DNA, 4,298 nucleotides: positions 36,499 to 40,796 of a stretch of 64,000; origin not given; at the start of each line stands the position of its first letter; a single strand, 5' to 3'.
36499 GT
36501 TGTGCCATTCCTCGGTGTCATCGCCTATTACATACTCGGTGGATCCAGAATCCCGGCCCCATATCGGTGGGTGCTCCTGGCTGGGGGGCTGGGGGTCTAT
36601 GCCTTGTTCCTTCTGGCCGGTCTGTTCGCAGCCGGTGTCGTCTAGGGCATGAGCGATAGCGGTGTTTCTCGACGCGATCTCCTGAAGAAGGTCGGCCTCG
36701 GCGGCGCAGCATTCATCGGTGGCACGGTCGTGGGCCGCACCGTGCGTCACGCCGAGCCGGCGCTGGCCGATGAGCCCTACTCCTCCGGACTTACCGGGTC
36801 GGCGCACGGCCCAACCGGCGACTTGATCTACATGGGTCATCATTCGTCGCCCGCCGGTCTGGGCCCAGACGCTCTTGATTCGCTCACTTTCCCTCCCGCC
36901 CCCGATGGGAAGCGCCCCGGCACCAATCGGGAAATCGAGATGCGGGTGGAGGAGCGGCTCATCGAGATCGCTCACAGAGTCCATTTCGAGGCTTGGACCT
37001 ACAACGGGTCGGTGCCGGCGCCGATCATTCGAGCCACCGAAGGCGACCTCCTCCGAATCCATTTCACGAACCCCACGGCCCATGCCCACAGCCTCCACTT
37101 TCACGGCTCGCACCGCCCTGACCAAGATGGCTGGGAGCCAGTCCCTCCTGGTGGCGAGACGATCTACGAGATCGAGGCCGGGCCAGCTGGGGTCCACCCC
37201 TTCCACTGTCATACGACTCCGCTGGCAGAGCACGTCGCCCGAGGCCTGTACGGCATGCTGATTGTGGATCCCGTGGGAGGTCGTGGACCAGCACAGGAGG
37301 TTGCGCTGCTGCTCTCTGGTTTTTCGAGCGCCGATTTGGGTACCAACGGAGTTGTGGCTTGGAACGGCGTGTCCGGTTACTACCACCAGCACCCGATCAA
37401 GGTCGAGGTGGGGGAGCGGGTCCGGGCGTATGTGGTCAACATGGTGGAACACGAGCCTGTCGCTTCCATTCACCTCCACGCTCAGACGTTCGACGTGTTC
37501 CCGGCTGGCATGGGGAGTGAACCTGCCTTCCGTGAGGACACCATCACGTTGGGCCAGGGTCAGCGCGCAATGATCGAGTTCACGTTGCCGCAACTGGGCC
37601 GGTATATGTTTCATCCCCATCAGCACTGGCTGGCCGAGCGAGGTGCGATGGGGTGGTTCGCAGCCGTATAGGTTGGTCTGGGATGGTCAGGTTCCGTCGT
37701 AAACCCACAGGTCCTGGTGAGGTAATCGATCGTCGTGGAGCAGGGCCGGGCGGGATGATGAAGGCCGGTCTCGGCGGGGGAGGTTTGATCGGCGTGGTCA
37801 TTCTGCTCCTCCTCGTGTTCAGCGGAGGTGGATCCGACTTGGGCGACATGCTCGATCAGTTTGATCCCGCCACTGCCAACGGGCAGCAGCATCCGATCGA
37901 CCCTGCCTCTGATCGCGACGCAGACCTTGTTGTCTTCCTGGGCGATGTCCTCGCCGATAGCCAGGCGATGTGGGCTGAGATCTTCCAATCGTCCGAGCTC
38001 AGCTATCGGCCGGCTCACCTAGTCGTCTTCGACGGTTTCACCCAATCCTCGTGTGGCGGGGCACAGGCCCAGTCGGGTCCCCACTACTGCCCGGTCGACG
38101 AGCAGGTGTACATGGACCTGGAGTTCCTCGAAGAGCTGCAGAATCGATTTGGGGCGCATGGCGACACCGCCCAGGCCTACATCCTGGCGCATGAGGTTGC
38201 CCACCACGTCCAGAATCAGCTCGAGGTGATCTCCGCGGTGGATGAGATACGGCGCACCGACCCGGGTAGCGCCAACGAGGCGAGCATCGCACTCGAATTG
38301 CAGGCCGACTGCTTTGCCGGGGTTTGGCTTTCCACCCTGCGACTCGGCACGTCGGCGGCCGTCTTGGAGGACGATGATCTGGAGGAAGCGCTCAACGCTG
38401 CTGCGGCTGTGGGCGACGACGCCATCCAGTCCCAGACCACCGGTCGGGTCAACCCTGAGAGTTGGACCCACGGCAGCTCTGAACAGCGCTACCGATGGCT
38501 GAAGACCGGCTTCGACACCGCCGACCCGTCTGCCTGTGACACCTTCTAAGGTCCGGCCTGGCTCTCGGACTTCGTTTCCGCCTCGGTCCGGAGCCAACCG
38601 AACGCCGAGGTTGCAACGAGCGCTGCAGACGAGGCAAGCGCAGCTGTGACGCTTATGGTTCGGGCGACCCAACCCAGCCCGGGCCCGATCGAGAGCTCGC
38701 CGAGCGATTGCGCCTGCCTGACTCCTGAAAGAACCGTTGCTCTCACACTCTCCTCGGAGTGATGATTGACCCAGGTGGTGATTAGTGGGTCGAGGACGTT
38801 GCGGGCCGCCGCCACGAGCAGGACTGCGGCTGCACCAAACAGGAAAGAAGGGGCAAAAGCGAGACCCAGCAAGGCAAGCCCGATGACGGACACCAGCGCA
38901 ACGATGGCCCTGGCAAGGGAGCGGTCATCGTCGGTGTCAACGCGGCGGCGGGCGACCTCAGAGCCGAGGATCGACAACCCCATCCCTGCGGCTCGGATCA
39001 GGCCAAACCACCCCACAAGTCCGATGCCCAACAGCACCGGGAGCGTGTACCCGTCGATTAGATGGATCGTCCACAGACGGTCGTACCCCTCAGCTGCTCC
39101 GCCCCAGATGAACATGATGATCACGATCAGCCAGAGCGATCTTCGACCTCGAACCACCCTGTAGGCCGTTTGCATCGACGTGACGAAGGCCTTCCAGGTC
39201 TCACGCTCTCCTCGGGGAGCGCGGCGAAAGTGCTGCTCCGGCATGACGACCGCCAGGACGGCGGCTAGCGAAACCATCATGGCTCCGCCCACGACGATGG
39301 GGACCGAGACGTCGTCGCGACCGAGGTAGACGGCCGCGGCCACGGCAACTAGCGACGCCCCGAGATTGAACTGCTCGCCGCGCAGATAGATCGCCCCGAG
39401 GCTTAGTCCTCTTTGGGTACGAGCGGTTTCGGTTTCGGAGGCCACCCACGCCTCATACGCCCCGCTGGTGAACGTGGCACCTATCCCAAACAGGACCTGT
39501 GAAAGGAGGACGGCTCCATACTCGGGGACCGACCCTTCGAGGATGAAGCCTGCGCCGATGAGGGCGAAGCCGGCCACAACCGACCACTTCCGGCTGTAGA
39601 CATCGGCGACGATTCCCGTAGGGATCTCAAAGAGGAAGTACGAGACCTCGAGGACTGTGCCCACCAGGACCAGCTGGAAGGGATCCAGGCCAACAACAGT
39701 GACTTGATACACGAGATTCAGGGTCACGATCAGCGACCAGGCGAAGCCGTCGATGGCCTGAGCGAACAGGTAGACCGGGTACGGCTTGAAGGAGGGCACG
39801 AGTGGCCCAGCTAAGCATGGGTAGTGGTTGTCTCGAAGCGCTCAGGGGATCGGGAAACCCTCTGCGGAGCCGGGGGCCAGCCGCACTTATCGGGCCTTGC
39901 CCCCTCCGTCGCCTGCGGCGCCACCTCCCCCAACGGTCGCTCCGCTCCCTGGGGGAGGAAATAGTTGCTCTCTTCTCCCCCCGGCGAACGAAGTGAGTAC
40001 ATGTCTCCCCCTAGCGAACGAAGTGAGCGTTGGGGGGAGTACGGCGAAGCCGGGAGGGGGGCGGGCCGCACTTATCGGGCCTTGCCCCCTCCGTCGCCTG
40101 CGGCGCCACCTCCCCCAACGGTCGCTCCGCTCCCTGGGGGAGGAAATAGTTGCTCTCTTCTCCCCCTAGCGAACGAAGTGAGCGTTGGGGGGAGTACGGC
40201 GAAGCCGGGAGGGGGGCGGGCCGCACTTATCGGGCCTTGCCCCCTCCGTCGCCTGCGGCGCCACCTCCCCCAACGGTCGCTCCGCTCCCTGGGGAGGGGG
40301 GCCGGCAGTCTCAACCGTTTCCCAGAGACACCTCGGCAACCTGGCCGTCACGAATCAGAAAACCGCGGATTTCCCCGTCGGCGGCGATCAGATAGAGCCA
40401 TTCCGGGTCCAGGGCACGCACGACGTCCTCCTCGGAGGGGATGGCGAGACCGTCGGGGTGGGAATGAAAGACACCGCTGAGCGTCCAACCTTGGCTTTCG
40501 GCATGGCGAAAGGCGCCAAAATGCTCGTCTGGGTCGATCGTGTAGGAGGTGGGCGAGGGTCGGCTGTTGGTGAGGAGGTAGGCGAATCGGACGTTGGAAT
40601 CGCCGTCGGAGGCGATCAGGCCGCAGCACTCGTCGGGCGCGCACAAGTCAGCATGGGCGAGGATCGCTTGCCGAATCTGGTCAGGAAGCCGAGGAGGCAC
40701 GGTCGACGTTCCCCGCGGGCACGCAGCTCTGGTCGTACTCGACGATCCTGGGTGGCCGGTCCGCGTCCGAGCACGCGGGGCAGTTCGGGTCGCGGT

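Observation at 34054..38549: Compact putative periplasmic copper redox operon: CoxG-like, cupredoxin, beta-helix protein, Tat multicopper oxidase, Zn peptidase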

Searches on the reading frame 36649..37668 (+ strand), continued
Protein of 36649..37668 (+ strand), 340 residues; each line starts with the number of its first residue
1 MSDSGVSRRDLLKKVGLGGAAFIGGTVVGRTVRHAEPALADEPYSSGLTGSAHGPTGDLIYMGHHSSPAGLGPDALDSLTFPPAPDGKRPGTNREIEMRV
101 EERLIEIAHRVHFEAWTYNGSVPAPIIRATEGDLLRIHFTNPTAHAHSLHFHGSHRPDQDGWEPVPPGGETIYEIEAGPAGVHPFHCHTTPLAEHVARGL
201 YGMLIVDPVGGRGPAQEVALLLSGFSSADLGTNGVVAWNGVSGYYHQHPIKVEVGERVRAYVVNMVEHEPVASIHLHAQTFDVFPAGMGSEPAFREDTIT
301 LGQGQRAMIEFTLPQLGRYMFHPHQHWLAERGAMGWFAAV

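Call 44: get_annotated_region(hit=H6, flank=5000)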
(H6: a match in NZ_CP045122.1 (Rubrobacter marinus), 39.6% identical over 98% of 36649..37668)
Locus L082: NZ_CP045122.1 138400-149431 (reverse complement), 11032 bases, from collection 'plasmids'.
description: Rubrobacter marinus strain SCSIO 52915 plasmid unnamed1, complete sequence
organism: Rubrobacter marinus (NCBI taxid 2653852)
taxonomy: Bacteria; Actinomycetota; Rubrobacteria; Rubrobacterales; Rubrobacteraceae; Rubrobacter; Rubrobacter marinus
host: -; source: single pure culture,marine sediment; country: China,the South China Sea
typing (MOB-suite, as given by PLSDB): non-mobilizable
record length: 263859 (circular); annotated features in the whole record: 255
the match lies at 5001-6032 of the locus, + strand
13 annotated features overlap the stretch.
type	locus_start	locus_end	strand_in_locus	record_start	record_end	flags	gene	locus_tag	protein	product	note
CDS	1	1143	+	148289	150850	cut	-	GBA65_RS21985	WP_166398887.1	heavy metal translocating P-type ATPase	-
CDS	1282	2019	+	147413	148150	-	-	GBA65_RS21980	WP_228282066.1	ZIP family metal transporter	GO:0055085 - transmembrane transport [Evidence IEA]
CDS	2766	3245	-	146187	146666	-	-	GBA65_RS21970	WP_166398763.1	CbtA family protein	-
CDS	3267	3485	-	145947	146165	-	-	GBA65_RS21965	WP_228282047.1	CbtB-domain containing protein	-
CDS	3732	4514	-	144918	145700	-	-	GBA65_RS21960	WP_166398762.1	metal-dependent transcriptional regulator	-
CDS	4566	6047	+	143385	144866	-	-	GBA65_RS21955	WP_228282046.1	multicopper oxidase domain-containing protein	-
CDS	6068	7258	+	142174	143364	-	-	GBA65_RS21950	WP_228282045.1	metal transporter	-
CDS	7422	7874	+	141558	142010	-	-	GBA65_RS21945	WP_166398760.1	DoxX family protein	-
CDS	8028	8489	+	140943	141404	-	-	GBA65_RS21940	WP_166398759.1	Rieske (2Fe-2S) protein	-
CDS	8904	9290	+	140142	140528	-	-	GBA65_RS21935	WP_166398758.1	hypothetical protein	-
CDS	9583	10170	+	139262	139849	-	-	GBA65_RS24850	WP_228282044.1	universal stress protein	-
CDS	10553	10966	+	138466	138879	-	-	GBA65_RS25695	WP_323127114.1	divalent metal cation transporter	-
CDS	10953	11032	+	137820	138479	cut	-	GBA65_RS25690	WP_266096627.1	Nramp family divalent metal transporter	GO:0055085 - transmembrane transport [Evidence IEA]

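Call 45: get_annotated_region(hit=H2, flank=5000)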
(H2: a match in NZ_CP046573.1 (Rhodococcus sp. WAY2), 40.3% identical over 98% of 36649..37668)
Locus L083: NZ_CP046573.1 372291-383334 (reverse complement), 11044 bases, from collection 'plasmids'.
description: Rhodococcus sp. WAY2 plasmid pRWAY01, complete sequence
organism: Rhodococcus sp. WAY2 (NCBI taxid 2663121)
taxonomy: Bacteria; Actinomycetota; Actinomycetes; Mycobacteriales; Nocardiaceae; Rhodococcus; Rhodococcus sp. WAY2
host: -; source: cell culture,bacterial consortium; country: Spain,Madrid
typing (MOB-suite, as given by PLSDB): mobilizable; relaxase MOBF,MOBP,MOBP
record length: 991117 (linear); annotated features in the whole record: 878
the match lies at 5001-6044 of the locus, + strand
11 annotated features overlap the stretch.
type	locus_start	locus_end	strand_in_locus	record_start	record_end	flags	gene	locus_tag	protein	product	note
CDS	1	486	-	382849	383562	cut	-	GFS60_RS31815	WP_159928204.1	ParA family protein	-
CDS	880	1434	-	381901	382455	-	-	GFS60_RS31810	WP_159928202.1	hypothetical protein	-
CDS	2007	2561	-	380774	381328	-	-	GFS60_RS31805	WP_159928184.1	hypothetical protein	-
CDS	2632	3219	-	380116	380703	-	-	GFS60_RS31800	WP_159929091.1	hypothetical protein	-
CDS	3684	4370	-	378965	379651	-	-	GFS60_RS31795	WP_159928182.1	M23 family metallopeptidase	GO:0006508 - proteolysis [Evidence IEA]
CDS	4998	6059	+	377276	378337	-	-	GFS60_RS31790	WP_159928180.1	multicopper oxidase domain-containing protein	-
CDS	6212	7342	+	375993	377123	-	-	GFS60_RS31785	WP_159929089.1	ZIP family metal transporter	-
CDS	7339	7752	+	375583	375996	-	-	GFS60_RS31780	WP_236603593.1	Rieske (2Fe-2S) protein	-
CDS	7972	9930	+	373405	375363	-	-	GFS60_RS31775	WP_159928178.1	cytochrome c oxidase assembly protein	-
CDS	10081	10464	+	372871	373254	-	-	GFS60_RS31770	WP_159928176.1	metalloregulator ArsR/SmtB family transcription factor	GO:0006355 - regulation of DNA-templated transcription [Evidence IEA]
CDS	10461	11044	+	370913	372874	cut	-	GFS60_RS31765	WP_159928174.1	cation-translocating P-type ATPase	-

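Call 46: get_annotated_region(hit=H4, flank=5000)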
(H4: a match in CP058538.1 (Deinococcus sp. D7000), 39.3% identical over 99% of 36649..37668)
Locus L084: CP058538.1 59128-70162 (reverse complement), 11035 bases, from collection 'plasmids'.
description: Deinococcus sp. D7000 plasmid p_4, complete sequence
organism: Deinococcus sp. D7000 (NCBI taxid 2755035)
taxonomy: Bacteria; Deinococcota; Deinococci; Deinococcales; Deinococcaceae; Deinococcus; Deinococcus sp. D7000
host: -; source: seawater; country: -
typing (MOB-suite, as given by PLSDB): non-mobilizable
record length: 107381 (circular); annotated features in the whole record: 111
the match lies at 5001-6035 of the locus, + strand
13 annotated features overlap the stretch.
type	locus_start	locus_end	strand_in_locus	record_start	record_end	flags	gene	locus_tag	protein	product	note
CDS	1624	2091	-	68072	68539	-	-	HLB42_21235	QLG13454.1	copper chaperone Copz family protein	-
CDS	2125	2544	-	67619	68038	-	-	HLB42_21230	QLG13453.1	MerR family DNA-binding protein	-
CDS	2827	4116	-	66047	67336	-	-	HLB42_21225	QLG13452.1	Nramp family divalent metal transporter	-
CDS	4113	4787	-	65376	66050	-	-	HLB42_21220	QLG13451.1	metal-dependent transcriptional regulator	-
CDS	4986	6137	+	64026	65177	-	-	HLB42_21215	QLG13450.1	multicopper oxidase domain-containing protein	-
CDS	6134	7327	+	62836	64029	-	-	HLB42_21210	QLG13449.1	metal transporter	-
CDS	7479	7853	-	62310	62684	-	-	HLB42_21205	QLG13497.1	hypothetical protein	-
CDS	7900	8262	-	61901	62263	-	-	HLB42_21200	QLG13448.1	winged helix-turn-helix transcriptional regulator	-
CDS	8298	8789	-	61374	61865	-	-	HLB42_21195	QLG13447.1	isoprenylcysteine carboxylmethyltransferase family protein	-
CDS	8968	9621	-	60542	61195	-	-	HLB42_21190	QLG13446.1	SCO family protein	-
CDS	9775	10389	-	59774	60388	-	-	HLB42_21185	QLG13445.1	cation transporter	-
CDS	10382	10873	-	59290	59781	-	-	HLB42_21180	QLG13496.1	DUF305 domain-containing protein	-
CDS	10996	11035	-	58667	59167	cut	-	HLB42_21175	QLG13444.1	DUF3105 domain-containing protein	-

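Call 75: search_protein_families(library=pfam, proteins=[L061:5592-7520:+, L057:5625-7613:+, L047:6076-7989:+], max_evalue=0.001)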
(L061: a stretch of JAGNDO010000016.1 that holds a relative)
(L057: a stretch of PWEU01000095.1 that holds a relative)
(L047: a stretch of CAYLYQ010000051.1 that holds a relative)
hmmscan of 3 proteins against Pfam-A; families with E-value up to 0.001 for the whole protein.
L061:5592-7520:+ (643 aa): 5 families
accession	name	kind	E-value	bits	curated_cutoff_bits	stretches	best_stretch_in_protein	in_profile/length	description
PF13229.12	Beta_helix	-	5.5e-15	55.8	25.9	1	201-389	2-145/158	Right handed beta helix region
PF13473.12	Cupredoxin_1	-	1.2e-08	35.4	27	1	6-107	3-100/104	Cupredoxin-like domain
PF00127.26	Copper-bind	-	3.9e-07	30.8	21.2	1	33-116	11-98/99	Copper binding proteins, plastocyanin/azurin family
PF05048.19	NosD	-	2.5e-06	27.5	23.6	1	178-345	17-173/212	Periplasmic copper-binding protein (NosD)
PF23509.1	MSMEG_3727_PQQ-assoc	-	1.9e-05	24.6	27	1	29-118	49-136/152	MSMEG_3727, PQQ-associated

L057:5625-7613:+ (663 aa): 4 families
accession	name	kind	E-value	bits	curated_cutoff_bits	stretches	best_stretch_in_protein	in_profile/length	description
PF13229.12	Beta_helix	-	1.2e-09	38.4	25.9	2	228-349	1-114/158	Right handed beta helix region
PF13396.11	PLDc_N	-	6.9e-07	29.6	23.3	1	590-629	4-41/42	Phospholipase_D-nuclease N-terminal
PF00127.26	Copper-bind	-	8.8e-07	29.7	21.2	1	12-107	3-98/99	Copper binding proteins, plastocyanin/azurin family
PF05048.19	NosD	-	1.4e-05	25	23.6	1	218-390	13-154/212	Periplasmic copper-binding protein (NosD)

L047:6076-7989:+ (638 aa): 4 families
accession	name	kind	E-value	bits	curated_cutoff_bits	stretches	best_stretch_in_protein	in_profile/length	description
PF13229.12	Beta_helix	-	3.6e-08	33.6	25.9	1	330-410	55-112/158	Right handed beta helix region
PF13396.11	PLDc_N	-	3.8e-06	27.2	23.3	1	567-604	5-41/42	Phospholipase_D-nuclease N-terminal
PF00127.26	Copper-bind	-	1.6e-05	25.7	21.2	1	36-115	13-98/99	Copper binding proteins, plastocyanin/azurin family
PF13473.12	Cupredoxin_1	-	1.9e-05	25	27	1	22-99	17-97/104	Cupredoxin-like domain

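Call 102: predict_structure(alignment_id=A1)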
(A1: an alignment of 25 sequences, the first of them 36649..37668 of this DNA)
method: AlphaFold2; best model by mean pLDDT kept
length: 340 residues; sequences in the alignment: 25
mean_pLDDT: 79.8   pTM: 0.79
mean pLDDT of the five models: 79.8, 77.2, 76.8, 75.9, 61.4
residues with pLDDT >= 90: 178; 70-90: 82; 50-70: 25; < 50: 55
segments of 3 or more residues with pLDDT < 50: 1-5, 15-59
pLDDT, mean of each block of 10 residues (from residue 1): 44 45 36 30 30 38 77 92 91 94 92 91 92 93 89 66 86 90 85 63 93 94 89 91 94 97 88 90 92 93 91 96 87 93
secondary structure, 60 per line:
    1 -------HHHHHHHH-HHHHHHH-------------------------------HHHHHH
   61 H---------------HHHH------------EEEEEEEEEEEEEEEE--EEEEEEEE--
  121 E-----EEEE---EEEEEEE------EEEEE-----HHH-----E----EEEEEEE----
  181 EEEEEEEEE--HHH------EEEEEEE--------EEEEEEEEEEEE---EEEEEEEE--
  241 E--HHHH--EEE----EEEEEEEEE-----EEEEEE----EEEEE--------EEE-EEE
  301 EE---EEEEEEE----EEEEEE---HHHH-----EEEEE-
elements in order: H8-15 H17-23 H55-61 H77-80 E93-108 E111-118 E127-130 E134-140 E147-151 E170-176 E181-189 E201-207 E216-227 E231-238 H244-247 E250-252 E257-265 E271-276 E281-285 E294-296 E298-302 E306-312 E317-322 H326-329 E335-339

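Call 104: fold_search(model_id=the predicted structure, library=pdb)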
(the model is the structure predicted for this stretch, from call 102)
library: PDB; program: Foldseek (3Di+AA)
matches with E <= 10: 1651; with E <= 0.001: 626
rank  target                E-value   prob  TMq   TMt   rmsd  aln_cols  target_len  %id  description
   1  3gdc_A                1.0e-32  1.00  0.72  0.84   4.2       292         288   38  Crystal structure of multicopper oxidase (released 2010-03-09)
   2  3gdc_B                1.1e-32  1.00  0.71  0.84   4.2       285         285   38  Crystal structure of multicopper oxidase (released 2010-03-09)
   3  3gdc_C                2.9e-31  1.00  0.71  0.84   3.8       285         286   38  Crystal structure of multicopper oxidase (released 2010-03-09)
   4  7rab_F                2.5e-30  1.00  0.68  0.78   2.4       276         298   38  Crystal structure of a dodecameric multicopper oxidase from M. hydrothermalis in a cubic lattice (released 2021-10-20)
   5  7rab_A                2.6e-29  1.00  0.68  0.77   2.4       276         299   38  Crystal structure of a dodecameric multicopper oxidase from M. hydrothermalis in a cubic lattice (released 2021-10-20)
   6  9cck_C                2.3e-28  1.00  0.69  0.76   3.9       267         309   35  Multi-copper oxidase with a C-terminal cupredoxin domain from Nitrosopumilus maritimus (released 2025-02-05)
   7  9cck_A                2.8e-28  1.00  0.69  0.58   3.9       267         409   35  Multi-copper oxidase with a C-terminal cupredoxin domain from Nitrosopumilus maritimus (released 2025-02-05)
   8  6the                  2.5e-25  1.00  0.70  0.79   2.4       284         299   29  Crystal structure of core domain of four-domain heme-cupredoxin-Cu nitrite reductase from Bradyrhizobium sp. ORS 375 (released 2020-04-22)
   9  4kns_A                1.3e-23  1.00  0.67  0.79   2.7       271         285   26  Reduced crystal structure of the Nitrosomonas europaea copper nitrite reductase at pH 6.5 (released 2013-07-24)
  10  4ax3_D                4.9e-23  1.00  0.71  0.53   2.4       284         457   26  Structure of three-domain heme-Cu nitrite reductase from Ralstonia pickettii at 1.6 A resolution (released 2013-03-27)
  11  2dv6_A                4.9e-23  1.00  0.69  0.57   4.0       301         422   24  Crystal structure of nitrite reductase from Hyphomicrobium denitrificans (released 2007-02-20)
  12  5ocf                  6.2e-23  1.00  0.70  0.53   2.4       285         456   26  Crystal structure of nitric oxide bound to three-domain heme-Cu nitrite reductase from Ralstonia pickettii (released 2018-06-27)
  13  3zbm                  6.9e-23  1.00  0.70  0.53   2.4       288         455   26  Structure of M92A variant of three-domain heme-Cu nitrite reductase from Ralstonia pickettii (released 2013-04-03)
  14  5ocb                  7.3e-23  1.00  0.70  0.53   2.3       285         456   26  Crystal structure of nitric oxide bound D97N mutant of three-domain heme-Cu nitrite reductase from Ralstonia pickettii (released 2018-06-27)
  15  5ue6_B                7.7e-23  1.00  0.69  0.75   2.5       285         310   26  Structure of nitrite reductase AniA from Neisseria gonorrhoeae, space group I4122 (released 2017-02-01)
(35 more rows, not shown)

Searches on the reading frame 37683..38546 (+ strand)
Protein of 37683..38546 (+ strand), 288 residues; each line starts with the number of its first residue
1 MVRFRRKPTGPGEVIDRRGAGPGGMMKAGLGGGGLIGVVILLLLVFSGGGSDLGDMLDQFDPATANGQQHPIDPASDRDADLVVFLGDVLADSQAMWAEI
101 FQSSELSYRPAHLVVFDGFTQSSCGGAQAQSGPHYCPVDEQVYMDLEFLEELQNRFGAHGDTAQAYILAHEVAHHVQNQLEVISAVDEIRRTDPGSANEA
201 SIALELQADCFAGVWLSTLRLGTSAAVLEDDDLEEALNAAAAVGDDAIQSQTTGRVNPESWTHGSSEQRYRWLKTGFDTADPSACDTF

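Call 6: search_protein_families(library=pfam, proteins=[window:37683-38546:+], max_evalue=0.01)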
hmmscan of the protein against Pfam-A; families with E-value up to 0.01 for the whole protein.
window:37683-38546:+ (288 aa): 1 family
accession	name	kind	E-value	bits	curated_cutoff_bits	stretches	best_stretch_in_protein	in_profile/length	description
PF04228.19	Zn_peptidase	-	2.4e-85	287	23.2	1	9-288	7-290/290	Putative neutral zinc metallopeptidase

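Call 7: search_protein_families(library=ncbifam, proteins=[window:37683-38546:+], max_evalue=0.01)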
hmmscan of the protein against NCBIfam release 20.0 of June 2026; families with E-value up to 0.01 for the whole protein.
window:37683-38546:+ (288 aa): 2 families
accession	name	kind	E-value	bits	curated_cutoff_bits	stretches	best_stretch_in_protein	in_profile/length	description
NF050010.1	Zn_HExGHH_YpfJ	equivalog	2.9e-88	296.1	250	1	13-288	11-284/285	KPN_02809 family neutral zinc metallopeptidase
NF007238.0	PRK09672.1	equivalog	0.002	17.4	274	1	163-216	164-204/309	phage exclusion protein Lit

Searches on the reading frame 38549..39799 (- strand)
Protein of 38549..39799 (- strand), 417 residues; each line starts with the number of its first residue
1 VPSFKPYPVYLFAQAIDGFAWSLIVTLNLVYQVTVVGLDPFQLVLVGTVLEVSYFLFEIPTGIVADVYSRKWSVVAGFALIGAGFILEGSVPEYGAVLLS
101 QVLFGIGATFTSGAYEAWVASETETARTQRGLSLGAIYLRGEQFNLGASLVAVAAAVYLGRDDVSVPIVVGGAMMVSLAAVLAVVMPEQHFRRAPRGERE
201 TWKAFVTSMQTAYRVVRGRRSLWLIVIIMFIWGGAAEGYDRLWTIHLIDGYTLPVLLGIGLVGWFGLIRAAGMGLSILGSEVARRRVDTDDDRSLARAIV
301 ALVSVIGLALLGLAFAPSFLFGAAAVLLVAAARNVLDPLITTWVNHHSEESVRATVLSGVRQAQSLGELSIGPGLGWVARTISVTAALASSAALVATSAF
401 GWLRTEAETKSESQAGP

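Call 6: search_protein_families(library=pfam, proteins=[window:38549-39799:-], max_evalue=0.01)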
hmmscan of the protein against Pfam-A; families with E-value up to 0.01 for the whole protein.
window:38549-39799:- (417 aa): 1 family
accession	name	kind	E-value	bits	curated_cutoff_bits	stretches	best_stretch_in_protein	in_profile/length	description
PF07690.21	MFS_1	-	1.1e-20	74.3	33.4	2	11-367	2-342/347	Major Facilitator Superfamily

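Call 7: search_protein_families(library=ncbifam, proteins=[window:38549-39799:-], max_evalue=0.01)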
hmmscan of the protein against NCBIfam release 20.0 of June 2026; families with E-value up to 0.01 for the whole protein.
window:38549-39799:- (417 aa): 3 families
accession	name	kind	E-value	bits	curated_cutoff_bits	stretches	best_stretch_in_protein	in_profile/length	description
NF000043.1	tet_MFS_P_a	exception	4e-77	259.8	750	1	6-396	7-391/420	tetracycline efflux MFS transporter TetA(P)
NF000049.1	tet_MFS_40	exception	1.2e-76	258.6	800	1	5-398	7-394/406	tetracycline efflux MFS transporter Tet(40)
NF040872.1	MFS_HP1165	exception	0.0036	16.4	700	1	37-123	34-120/385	HP1165 family MFS efflux transporter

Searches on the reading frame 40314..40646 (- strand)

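Call 60: search_protein_families(library=pfam, proteins=[window:40314-40646:-], max_evalue=0.001)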
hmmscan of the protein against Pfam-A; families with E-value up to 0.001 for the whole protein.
window:40314-40646:- (111 aa): 1 family
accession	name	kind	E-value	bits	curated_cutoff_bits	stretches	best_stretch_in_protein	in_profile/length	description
PF14464.11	Prok-JAB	-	3.1e-17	62.9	25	1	3-90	16-103/114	Prokaryotic homologs of the JAB domain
